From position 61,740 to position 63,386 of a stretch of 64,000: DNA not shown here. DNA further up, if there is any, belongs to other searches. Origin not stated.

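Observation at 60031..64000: Translationally coupled methyltransferase - SIR2 - HerA operon at the window edge: a SIR2-HerA type defence module with an unusual MTase partner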

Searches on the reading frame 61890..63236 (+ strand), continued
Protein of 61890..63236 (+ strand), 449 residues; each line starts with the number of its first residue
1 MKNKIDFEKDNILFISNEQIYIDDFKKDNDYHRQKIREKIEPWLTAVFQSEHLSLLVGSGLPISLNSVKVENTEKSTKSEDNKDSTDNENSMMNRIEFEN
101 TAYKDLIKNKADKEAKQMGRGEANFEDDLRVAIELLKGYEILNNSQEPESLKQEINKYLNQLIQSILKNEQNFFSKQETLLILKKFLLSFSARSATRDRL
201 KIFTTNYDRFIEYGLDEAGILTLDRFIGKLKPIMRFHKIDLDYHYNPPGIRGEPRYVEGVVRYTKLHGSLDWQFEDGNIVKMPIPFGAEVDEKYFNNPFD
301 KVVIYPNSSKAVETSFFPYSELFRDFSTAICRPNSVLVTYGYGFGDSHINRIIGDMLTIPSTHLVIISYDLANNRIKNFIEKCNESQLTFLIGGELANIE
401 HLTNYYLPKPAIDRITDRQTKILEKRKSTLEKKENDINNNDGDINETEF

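Call 18: find_related_loci(query=A1, collection=genome_contigs, flank=10000)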
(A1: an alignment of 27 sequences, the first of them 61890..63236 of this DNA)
Query A1 (449 aa) in genome_contigs; peptide patterns used: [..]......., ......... (x = any residue, [..] = any of these).
583 stretches matched a pattern; 574 encode a relative of the query (tblastn E <= 1e-3); the best 80 are kept; 80 distinct loci.
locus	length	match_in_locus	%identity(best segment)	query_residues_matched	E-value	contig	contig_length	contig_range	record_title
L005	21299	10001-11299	68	1-436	0e+0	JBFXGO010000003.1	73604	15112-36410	MAG: bacterium isolate CA_2019_TPIn_165 NODE_1195_length_73604_cov_9.693387_TPIn, whole genome shotgun sequence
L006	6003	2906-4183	62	5-447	2e-180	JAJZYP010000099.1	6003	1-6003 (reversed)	MAG: bacterium isolate TL1-5.bin36 NODE_17289_length_6003_cov_2.113683, whole genome shotgun sequence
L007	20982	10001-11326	58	1-445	9e-172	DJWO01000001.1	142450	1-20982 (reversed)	MAG TPA_asm: Candidatus Aminicenantes bacterium UBA6228 UBA6228_contig_39952, whole genome shotgun sequence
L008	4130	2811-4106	59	4-440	2e-176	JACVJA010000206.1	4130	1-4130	MAG: Candidatus Calidifonticultor daggyaiensis isolate DG02_2.bin.19 contig206, whole genome shotgun sequence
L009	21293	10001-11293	61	4-435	3e-169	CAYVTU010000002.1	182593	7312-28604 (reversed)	MAG TPA_asm: uncultured Brachyspira sp. isolate binchicken_co20_182 genome assembly, contig: NODE_160_length_182593_cov_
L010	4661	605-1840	59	3-436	9e-166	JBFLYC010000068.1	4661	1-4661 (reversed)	MAG: Bacillota bacterium isolate MAG074 MAG074_68, whole genome shotgun sequence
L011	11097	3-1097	67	96-431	7e-161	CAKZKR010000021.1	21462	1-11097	MAG TPA_asm: uncultured bacterium isolate SRR5214706_bin.94_CONCOCT_v1.1_MAG genome assembly, contig: ERZ1744544.1312, w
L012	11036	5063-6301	59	3-439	4e-161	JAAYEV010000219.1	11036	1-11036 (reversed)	MAG: Clostridiales bacterium isolate AS07pgkLD_202 178345_AS07, whole genome shotgun sequence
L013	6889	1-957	74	118-433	1e-158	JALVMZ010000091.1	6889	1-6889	MAG: Desulfobacteraceae bacterium isolate A3_maxbin2_scaf2bin.136 A3_NODE_13758_length_6889_cov_2.408311, whole genome s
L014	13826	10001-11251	58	5-436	1e-157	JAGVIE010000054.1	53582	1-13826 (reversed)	MAG: Bacteroidetes bacterium isolate DeMMO2_4 c_000000011338, whole genome shotgun sequence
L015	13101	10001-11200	59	5-426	1e-156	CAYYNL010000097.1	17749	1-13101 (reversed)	MAG TPA_asm: uncultured Fibrobacter sp. isolate SRP167436_co1_179 genome assembly, contig: NODE_5082_length_17749_cov_15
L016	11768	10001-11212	58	3-426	2e-155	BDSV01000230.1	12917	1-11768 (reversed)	Bacterium BMS3Abin03 DNA, contig: NODE_118, whole genome shotgun sequence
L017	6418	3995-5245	56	3-436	8e-156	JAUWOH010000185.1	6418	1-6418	MAG: Desulfobacteraceae bacterium isolate CSMAG_2445 CSMAG_2445_k141_1155787_length_6418_cov_12.9101, whole genome shotg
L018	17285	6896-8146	56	3-436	4e-155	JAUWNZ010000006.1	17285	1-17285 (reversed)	MAG: Pseudomonadota bacterium isolate CSMAG_2437 CSMAG_2437_k141_921981_length_17285_cov_37.9525, whole genome shotgun s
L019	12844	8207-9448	59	1-436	7e-155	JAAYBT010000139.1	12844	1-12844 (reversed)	MAG: Clostridiaceae bacterium isolate AS06rmzACSIP_356 210147_AS06, whole genome shotgun sequence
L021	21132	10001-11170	59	6-417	4e-154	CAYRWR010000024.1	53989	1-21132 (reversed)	MAG TPA_asm: uncultured Brevinematales bacterium isolate SRP304446_co1_123 genome assembly, contig: NODE_387_length_5398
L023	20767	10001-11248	57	3-436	2e-153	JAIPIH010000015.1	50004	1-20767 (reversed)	MAG: Candidatus Cloacimonadota bacterium isolate Tobar13.5m-G70 Tobar13-5m-C776, whole genome shotgun sequence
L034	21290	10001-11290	53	2-447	5e-146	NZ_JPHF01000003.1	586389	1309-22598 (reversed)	Flavihumibacter sp. ZG627 contig3, whole genome shotgun sequence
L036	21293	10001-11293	52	4-436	3e-145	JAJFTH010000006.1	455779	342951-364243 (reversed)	MAG: Bacteroidales bacterium isolate bin.18 k141_3053589, whole genome shotgun sequence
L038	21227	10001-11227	54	5-438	1e-144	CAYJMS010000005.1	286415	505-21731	MAG TPA_asm: uncultured Chitinophagaceae bacterium isolate ERP124720_co1_92 genome assembly, contig: NODE_40_length_2864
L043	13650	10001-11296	51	1-441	8e-141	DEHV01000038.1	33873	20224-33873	MAG TPA_asm: Chitinophagaceae bacterium UBA2791 UBA2791_contig_6650, whole genome shotgun sequence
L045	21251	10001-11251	52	1-427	9e-140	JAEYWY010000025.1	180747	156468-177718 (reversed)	MAG: Bacteroidetes bacterium isolate OH_CBlB_291 k127_2120158, whole genome shotgun sequence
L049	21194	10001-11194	52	25-436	1e-137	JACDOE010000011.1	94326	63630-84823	MAG: Bacillaceae bacterium isolate GB_MAG13_007 c_000000000216, whole genome shotgun sequence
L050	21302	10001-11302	50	1-440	7e-137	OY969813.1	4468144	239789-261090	MAG: uncultured Bacteroidetes bacterium isolate MFD09671.bin.1.97 genome assembly, chromosome: 1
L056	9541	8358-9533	52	29-426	1e-133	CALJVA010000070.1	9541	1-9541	MAG TPA_asm: uncultured Thermoactinomycetaceae bacterium isolate SRR6713629_bin.62_CONCOCT_v1.1_MAG genome assembly, con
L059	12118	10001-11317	48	5-443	7e-133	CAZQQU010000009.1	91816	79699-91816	MAG TPA_asm: uncultured Flavobacteriaceae bacterium isolate SRP268622_co1_383 genome assembly, contig: NODE_340_length_9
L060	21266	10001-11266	49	5-426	8e-133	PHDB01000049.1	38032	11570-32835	MAG: Bacteroidetes bacterium HGW-Bacteroidetes-6 08E140C01_scaffold_1095, whole genome shotgun sequence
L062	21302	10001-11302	47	5-438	9e-132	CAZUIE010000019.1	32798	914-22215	MAG TPA_asm: uncultured Maribacter sp. isolate binchicken_co13_429 genome assembly, contig: NODE_1563_length_32798_cov_1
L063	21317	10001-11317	47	5-443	4e-132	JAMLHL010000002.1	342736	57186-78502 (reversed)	MAG: Chitinophagaceae bacterium isolate ACE_NR_BACT9 ACE_NR_BACT9_2, whole genome shotgun sequence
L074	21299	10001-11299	47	4-436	2e-129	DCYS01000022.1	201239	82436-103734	MAG TPA_asm: Flavobacteriales bacterium UBA2104 UBA2104_contig_4197, whole genome shotgun sequence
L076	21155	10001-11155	51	37-426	3e-129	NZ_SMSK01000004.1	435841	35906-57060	Segetibacter sp. 3557_3 NODE_4_length_435841_cov_46.556525, whole genome shotgun sequence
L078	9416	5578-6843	47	5-426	2e-129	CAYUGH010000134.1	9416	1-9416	MAG TPA_asm: uncultured Chitinophagaceae bacterium isolate SRP344714_co2_36 genome assembly, contig: NODE_19352_length_9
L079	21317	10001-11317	47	5-443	7e-129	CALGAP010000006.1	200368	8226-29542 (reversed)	MAG TPA_asm: uncultured Chitinophagaceae bacterium isolate SRR4028139_bin.74_CONCOCT_v1.1_MAG genome assembly, contig: E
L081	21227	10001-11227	48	35-440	5e-129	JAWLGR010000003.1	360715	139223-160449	MAG: Mariniphaga sp. isolate 30dZY2.bin.126 NODE_63_length_360715_cov_6.170322, whole genome shotgun sequence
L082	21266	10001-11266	48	5-426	5e-129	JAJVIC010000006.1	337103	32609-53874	MAG: Bacteroidia bacterium isolate Bin_39 c_000000000119, whole genome shotgun sequence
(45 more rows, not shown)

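Call 31: search_protein_families(library=pfam, alignment_id=A3, max_evalue=0.0001)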
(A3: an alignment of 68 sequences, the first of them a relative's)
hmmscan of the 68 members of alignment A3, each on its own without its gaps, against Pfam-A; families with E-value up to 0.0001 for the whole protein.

A. member 1, L005:6877-9972:+ (1032 aa): 2 families
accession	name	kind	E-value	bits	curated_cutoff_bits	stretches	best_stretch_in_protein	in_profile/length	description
PF01555.25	N6_N4_Mtase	-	3.4e-33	115.9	26.7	1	594-853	1-217/221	DNA methylase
PF04480.18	DUF559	-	6.3e-26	90.8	20.6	1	407-509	2-104/109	Protein of unknown function (DUF559)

B. families by the number of members that match (of 68 scanned): 69 families (the first 25 are shown)
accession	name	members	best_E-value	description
PF07669.17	Eco57I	6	4.6e-44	Eco57I restriction-modification methylase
PF01555.25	N6_N4_Mtase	6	6.6e-41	DNA methylase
PF04851.21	ResIII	6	6e-38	Type III restriction enzyme, res subunit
PF00270.35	DEAD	6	1.2e-09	DEAD/DEAH box helicase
PF01420.25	Methylase_S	5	4.6e-49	Type I restriction modification DNA specificity domain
PF18766.7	SWI2_SNF2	4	3.4e-26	SWI2/SNF2 ATPase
PF12950.13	TaqI_C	4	6.9e-22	TaqI-like C-terminal specificity domain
PF20473.4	MmeI_Mtase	4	6.5e-19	MmeI, DNA-methyltransferase domain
PF02384.22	N6_Mtase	4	1.2e-17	N-6 DNA Methylase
PF13707.11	RloB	3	2.6e-41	RloB-like protein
PF04313.20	HSDR_N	3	1.1e-15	Type I restriction enzyme R protein N terminus (HSDR_N)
PF00271.37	Helicase_C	3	1.4e-15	Helicase conserved C-terminal domain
PF23653.1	DUF7149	2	7.8e-100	Domain of unknown function (DUF7149)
PF25120.1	DUF7814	2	1.1e-99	Domain of unknown function (DUF7814)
PF18135.7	Type_ISP_C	2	5.8e-78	Type ISP C-terminal specificity domain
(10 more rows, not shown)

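Call 32: search_protein_families(library=pfam, proteins=[L007:6325-9987:+, L003:2-2173:+, L004:926-2866:+, L001:5936-9016:+, L038:6275-9952:+], max_evalue=0.001)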
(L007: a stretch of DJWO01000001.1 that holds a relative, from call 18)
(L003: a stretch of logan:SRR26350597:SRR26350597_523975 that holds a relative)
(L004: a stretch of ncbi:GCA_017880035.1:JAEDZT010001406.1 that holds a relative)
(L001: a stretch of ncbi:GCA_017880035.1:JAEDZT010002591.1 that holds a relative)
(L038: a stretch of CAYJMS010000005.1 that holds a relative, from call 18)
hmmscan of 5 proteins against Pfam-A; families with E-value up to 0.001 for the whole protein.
L007:6325-9987:+ (1221 aa): 4 families
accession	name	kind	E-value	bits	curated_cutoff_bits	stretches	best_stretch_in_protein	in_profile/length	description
PF07669.17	Eco57I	-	6.4e-36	124.4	25.3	1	573-866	1-165/171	Eco57I restriction-modification methylase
PF02384.22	N6_Mtase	-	1.7e-12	47.7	20.4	1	770-891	120-238/311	N-6 DNA Methylase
PF12950.13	TaqI_C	-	3.8e-10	40.5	26.5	1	994-1155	1-118/118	TaqI-like C-terminal specificity domain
PF20473.4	MmeI_Mtase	-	4e-05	23.4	27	0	485-631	12-122/259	MmeI, DNA-methyltransferase domain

L003:2-2173:+ (724 aa): 4 families
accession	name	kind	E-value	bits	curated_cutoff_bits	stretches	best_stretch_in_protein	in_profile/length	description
PF07669.17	Eco57I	-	2.4e-40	138.8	25.3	1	113-361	1-166/171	Eco57I restriction-modification methylase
PF02384.22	N6_Mtase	-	3.9e-09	36.7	20.4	1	264-391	122-246/311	N-6 DNA Methylase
PF12950.13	TaqI_C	-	8.5e-08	32.9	26.5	1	486-653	1-115/118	TaqI-like C-terminal specificity domain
PF20473.4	MmeI_Mtase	-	1.4e-07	31.5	27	1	30-144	8-91/259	MmeI, DNA-methyltransferase domain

L004:926-2866:+ (647 aa): 4 families
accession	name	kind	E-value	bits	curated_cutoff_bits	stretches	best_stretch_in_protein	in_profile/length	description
PF07669.17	Eco57I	-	1.1e-45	156.2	25.3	1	87-292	1-165/171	Eco57I restriction-modification methylase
PF02384.22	N6_Mtase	-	6.2e-07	29.5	20.4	1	196-330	117-252/311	N-6 DNA Methylase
PF14642.11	FAM47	-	7e-07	29.5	27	1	5-76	175-246/257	FAM47 family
PF12950.13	TaqI_C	-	2.5e-06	28.2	26.5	1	490-583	34-118/118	TaqI-like C-terminal specificity domain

L001:5936-9016:+ (1027 aa): 3 families
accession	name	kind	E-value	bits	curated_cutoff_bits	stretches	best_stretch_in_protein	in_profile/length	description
PF07669.17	Eco57I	-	8.7e-35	120.8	25.3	1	410-610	1-164/171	Eco57I restriction-modification methylase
PF02384.22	N6_Mtase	-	2.1e-08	34.3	20.4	1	519-653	117-258/311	N-6 DNA Methylase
PF20473.4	MmeI_Mtase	-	0.0003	20.5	27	0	341-585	16-200/259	MmeI, DNA-methyltransferase domain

L038:6275-9952:+ (1226 aa): 5 families
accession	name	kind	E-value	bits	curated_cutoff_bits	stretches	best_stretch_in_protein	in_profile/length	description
PF25120.1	DUF7814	-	2.6e-93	312.3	27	1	241-468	1-228/228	Domain of unknown function (DUF7814)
PF23653.1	DUF7149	-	6.8e-89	297.9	27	1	7-240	2-239/239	Domain of unknown function (DUF7149)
PF07669.17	Eco57I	-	2.9e-33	115.8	25.3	1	642-933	1-171/171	Eco57I restriction-modification methylase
PF12950.13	TaqI_C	-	6.9e-22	78.4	26.5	1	1038-1168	2-118/118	TaqI-like C-terminal specificity domain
PF20473.4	MmeI_Mtase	-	1.5e-11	44.4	27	1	539-751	10-171/259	MmeI, DNA-methyltransferase domain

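Call 36: search_solved_structures(query=window:61890-63236:+, max_evalue=0.001, show_alignments=1)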
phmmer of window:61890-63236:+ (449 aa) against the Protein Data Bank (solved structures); distinct sequences matched with E-value up to 0.001: 3.
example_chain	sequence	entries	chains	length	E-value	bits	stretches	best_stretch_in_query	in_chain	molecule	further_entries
8j4u_A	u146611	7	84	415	2.3e-22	82.5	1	178-371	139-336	SIR2-like domain-containing protein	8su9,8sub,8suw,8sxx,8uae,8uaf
8yhx_G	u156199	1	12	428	5e-22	81.4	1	150-406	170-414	SIR2 family protein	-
8w9l_A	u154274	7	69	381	9.1e-10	41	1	198-375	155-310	SIR2-like domain-containing protein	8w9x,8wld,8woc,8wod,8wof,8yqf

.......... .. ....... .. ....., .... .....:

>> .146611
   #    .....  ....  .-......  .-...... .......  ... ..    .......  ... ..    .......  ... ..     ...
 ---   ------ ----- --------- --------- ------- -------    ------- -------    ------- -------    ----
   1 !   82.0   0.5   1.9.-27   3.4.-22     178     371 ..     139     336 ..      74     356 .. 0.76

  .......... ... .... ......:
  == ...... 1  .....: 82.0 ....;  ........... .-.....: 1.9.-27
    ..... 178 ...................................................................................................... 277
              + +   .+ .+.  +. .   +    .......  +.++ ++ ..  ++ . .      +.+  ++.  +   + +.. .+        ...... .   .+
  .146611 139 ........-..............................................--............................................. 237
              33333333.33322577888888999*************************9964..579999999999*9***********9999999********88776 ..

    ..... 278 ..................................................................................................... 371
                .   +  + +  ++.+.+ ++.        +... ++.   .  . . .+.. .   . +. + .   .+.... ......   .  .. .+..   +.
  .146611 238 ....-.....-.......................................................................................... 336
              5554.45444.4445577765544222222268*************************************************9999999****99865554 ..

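Call 37: search_solved_structures(query=L001:11334-13439:+, max_evalue=0.001)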
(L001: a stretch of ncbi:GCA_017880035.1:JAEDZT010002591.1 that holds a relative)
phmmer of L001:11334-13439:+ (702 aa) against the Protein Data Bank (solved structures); distinct sequences matched with E-value up to 0.001: 10.
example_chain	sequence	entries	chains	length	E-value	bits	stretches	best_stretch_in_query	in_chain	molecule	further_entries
9c1m_M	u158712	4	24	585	5.2e-51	177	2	447-687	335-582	ATP-binding protein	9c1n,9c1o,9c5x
8wiv_A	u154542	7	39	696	1.5e-49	172.2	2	468-697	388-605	Helicase HerA central domain-containing protein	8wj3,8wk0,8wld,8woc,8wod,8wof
8xau_A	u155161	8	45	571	1.9e-49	171.8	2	449-693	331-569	ATP-binding protein | HerA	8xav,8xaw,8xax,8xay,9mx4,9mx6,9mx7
8ziq_M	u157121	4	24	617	1.6e-45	158.8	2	447-695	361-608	HerA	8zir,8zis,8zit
8j4u_M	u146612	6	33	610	2.3e-35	125.3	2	488-675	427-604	Nucleoside triphosphate hydrolase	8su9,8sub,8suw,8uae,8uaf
8yho_A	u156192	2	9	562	1.4e-29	106.2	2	496-655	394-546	DUF87 domain-containing protein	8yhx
9x1l_A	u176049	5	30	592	1.3e-24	89.7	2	562-677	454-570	DNA helicase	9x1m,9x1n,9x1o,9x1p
4d2i_A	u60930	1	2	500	6.2e-20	74.3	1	488-680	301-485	HERA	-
8wet_A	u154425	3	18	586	6.2e-08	34.6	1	476-618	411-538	TdpA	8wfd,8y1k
7es4_A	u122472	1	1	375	0.00051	21.7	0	493-614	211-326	DNA phosphorothioation-dependent restriction protein DptH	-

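Call 54: search_protein_families(library=pfam, alignment_id=A5, max_evalue=0.0001)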
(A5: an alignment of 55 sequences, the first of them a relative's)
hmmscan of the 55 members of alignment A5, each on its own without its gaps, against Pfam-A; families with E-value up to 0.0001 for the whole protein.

A. member 1, L005:13659-14078:+ (140 aa): 1 family
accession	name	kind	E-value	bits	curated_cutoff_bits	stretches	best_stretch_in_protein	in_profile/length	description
PF08937.16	ThsB_TIR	-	2.6e-10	41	21.2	1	6-111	1-99/100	Thoeris protein ThsB, TIR-like domain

B. families by the number of members that match (of 55 scanned): 58 families (the first 25 are shown)
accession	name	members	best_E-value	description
PF11867.13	T1RH-like_C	5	2.5e-126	Type I restriction enzyme HindI endonuclease subunit-like, C-terminal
PF18766.7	SWI2_SNF2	5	1.1e-83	SWI2/SNF2 ATPase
PF04313.20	HSDR_N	5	1.9e-49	Type I restriction enzyme R protein N terminus (HSDR_N)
PF04851.21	ResIII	5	2.3e-26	Type III restriction enzyme, res subunit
PF22679.2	T1R_D3-like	5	1.1e-22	Type I restriction enzyme subunit R domain 3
PF13635.12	DUF4143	2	1.7e-40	Domain of unknown function (DUF4143)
PF13173.12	AAA_14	2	1.2e-28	AAA domain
PF00270.35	DEAD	2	4.5e-07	DEAD/DEAH box helicase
PF02446.23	Glyco_hydro_77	1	7.2e-117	4-alpha-glucanotransferase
PF09903.14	DUF2130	1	4.1e-79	Uncharacterized protein conserved in bacteria (DUF2130)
PF01695.23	IstB_IS21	1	2.7e-60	IstB-like ATP binding protein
PF00580.27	UvrD-helicase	1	6.1e-58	UvrD/REP helicase N-terminal domain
PF01555.25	N6_N4_Mtase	1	6.8e-42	DNA methylase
PF06439.18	3keto-disac_hyd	1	1.9e-41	3-keto-disaccharide hydrolase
PF12784.13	PDDEXK_2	1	1.5e-35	PD-(D/E)XK nuclease family transposase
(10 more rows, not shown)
